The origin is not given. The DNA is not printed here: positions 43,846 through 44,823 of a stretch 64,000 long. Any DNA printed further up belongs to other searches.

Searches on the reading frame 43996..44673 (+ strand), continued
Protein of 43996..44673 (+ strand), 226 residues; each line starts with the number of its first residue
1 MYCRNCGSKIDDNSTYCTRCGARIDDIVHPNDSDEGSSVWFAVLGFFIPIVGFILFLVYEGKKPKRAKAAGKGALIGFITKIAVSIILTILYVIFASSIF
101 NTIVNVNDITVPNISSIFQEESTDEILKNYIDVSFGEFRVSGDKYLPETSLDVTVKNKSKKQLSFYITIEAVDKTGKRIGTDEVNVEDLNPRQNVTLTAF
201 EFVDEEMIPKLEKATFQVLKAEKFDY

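Call 88: find_encoding_contigs(protein=P0435, flank=5000, max_places=4)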
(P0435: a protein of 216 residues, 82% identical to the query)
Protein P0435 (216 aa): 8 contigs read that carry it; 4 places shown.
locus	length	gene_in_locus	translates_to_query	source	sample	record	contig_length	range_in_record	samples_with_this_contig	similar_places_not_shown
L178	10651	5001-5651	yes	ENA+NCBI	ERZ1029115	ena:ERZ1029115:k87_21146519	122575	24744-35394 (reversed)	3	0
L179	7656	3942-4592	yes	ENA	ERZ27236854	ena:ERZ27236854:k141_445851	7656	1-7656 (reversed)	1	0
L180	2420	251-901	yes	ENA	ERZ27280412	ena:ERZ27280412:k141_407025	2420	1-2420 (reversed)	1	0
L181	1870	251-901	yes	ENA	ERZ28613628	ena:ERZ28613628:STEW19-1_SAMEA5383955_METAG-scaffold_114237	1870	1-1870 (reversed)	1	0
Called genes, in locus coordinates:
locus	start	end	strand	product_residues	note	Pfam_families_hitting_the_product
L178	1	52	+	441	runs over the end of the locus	PF08501:Shikimate_dh_N, PF20720:nSTAND3 (faint), PF01202:SKI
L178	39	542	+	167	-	PF01220:DHquinase_II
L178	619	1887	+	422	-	PF00275:EPSP_synthase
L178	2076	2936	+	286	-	PF02826:2-Hacid_dh_C (faint), PF02153:PDH_N, PF20463:PDH_C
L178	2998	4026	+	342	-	PF00793:DAHP_synth_1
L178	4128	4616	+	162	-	PF13420:Acetyltransf_4 (weak), PF00583:Acetyltransf_1, PF13673:Acetyltransf_10, PF13508:Acetyltransf_7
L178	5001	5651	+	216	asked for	-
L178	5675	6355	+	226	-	PF13240:Zn_Ribbon_1 (weak)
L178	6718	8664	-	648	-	-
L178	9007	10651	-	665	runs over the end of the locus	PF02901:PFL-like, PF01228:Gly_radical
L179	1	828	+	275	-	?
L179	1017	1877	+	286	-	PF02826:2-Hacid_dh_C (faint), PF02153:PDH_N, PF20463:PDH_C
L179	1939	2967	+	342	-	PF00793:DAHP_synth_1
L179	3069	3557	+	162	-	PF13420:Acetyltransf_4 (weak), PF00583:Acetyltransf_1, PF13673:Acetyltransf_10, PF13508:Acetyltransf_7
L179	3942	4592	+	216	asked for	-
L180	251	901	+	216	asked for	-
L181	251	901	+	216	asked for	-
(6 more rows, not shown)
